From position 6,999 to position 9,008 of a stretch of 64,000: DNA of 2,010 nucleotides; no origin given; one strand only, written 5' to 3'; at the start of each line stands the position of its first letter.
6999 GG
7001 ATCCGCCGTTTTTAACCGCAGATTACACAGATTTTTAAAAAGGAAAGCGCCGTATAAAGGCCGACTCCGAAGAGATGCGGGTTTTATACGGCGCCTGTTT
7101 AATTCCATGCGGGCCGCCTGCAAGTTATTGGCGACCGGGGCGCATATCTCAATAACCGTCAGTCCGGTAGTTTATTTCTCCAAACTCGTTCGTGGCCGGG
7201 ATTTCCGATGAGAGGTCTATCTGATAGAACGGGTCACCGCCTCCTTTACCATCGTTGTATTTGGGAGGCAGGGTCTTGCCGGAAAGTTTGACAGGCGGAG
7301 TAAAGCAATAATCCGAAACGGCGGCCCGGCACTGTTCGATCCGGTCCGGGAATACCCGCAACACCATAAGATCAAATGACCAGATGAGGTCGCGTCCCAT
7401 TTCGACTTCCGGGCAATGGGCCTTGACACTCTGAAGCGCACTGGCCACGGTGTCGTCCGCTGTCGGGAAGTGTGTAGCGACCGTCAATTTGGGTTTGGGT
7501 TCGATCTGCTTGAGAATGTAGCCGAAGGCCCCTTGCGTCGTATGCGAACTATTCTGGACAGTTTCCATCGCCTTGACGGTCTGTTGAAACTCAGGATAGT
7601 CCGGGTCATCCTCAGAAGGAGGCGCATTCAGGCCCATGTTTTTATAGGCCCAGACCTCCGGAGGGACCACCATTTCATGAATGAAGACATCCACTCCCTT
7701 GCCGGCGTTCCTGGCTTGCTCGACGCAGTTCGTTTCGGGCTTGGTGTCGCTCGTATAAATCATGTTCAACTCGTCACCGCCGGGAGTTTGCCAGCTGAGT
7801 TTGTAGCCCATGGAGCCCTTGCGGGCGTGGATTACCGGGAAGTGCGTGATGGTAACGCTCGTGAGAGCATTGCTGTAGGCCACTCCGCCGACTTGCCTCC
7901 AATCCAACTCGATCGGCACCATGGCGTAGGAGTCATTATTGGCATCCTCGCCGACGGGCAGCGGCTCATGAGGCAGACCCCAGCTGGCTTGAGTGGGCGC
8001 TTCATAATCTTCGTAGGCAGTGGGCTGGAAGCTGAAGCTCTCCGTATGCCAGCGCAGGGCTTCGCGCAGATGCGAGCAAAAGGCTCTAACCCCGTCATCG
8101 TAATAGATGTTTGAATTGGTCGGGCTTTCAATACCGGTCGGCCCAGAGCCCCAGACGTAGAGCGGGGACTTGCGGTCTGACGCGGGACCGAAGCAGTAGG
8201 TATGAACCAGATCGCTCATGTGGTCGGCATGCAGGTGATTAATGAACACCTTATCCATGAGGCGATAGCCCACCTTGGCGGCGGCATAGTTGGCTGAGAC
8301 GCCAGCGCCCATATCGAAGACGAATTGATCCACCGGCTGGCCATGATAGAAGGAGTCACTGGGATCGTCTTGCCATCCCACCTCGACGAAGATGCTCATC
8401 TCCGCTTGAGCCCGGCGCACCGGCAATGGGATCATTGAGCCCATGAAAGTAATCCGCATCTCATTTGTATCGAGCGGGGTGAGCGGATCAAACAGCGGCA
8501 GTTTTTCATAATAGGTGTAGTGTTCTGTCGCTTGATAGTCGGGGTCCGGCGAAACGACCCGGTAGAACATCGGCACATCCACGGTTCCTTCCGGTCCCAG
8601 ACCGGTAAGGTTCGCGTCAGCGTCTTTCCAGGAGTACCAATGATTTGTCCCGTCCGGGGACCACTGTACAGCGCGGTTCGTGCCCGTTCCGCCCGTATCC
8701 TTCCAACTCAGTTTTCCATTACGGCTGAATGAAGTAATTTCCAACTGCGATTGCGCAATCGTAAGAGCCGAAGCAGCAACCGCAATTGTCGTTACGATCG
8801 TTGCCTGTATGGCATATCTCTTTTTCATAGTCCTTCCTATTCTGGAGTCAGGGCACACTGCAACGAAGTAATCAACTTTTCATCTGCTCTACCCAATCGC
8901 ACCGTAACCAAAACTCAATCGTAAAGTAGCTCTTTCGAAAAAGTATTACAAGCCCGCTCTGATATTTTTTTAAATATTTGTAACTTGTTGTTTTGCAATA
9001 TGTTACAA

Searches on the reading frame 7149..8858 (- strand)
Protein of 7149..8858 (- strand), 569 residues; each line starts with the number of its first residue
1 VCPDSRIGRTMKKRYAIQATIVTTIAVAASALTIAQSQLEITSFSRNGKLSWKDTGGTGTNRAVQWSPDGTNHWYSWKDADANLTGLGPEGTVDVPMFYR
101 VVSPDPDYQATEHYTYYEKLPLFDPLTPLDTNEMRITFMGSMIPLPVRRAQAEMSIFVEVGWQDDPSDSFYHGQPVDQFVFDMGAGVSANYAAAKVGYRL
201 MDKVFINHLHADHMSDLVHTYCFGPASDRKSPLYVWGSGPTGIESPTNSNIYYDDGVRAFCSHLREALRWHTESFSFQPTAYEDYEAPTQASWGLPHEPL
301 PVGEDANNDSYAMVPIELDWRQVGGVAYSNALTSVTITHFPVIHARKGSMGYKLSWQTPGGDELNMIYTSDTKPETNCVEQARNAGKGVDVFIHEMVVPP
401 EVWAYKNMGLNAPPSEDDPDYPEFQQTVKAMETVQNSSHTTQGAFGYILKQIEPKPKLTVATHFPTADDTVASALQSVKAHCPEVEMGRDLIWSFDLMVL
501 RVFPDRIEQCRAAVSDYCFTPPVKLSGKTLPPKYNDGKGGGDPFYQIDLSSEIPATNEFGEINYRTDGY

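Call 11: search_protein_families(library=pfam, proteins=[window:7149-8858:-])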
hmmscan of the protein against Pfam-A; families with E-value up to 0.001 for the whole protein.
window:7149-8858:- (569 aa): 0 families

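Call 21: find_encoding_contigs(protein=window:7149-8858:-, flank=10000, max_places=10)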
Protein window:7149-8858:- (569 aa): no gene with exactly this product is on record in the collection.
